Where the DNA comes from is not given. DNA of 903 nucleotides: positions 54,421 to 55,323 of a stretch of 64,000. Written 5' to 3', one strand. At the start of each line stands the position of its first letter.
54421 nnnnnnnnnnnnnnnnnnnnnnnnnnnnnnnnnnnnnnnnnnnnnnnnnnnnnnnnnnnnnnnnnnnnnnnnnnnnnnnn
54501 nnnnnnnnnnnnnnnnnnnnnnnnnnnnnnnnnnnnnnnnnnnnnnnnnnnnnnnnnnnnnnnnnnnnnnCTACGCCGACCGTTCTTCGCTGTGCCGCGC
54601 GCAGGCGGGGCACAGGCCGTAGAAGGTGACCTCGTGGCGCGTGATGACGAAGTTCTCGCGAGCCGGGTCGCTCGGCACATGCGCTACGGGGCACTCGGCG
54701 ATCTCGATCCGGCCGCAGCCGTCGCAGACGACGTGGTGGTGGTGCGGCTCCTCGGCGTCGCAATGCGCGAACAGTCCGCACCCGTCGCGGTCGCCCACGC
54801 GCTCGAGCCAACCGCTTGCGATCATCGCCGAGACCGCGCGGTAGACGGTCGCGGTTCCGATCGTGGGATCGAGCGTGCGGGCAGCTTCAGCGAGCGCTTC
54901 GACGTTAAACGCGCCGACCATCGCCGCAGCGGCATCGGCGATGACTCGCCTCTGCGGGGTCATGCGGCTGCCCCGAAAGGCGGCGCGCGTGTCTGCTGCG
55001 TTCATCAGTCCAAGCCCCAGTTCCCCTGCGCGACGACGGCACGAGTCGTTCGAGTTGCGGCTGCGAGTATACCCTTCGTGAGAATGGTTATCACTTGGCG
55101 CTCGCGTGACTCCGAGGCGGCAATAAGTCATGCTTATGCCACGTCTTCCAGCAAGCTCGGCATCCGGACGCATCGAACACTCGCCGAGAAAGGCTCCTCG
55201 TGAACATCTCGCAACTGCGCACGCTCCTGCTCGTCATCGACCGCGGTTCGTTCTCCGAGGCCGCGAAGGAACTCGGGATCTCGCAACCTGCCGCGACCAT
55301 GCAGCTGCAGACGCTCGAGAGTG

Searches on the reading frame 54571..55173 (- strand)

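Call 18: search_protein_families(library=pfam, proteins=[window:54571-55173:-], max_evalue=0.001)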
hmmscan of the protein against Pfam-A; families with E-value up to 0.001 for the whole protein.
window:54571-55173:- (200 aa): 1 family
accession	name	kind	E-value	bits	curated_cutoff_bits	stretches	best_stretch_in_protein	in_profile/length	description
PF01475.25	FUR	-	8.6e-16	58.6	23.1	1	68-185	3-121/121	Ferric uptake regulator family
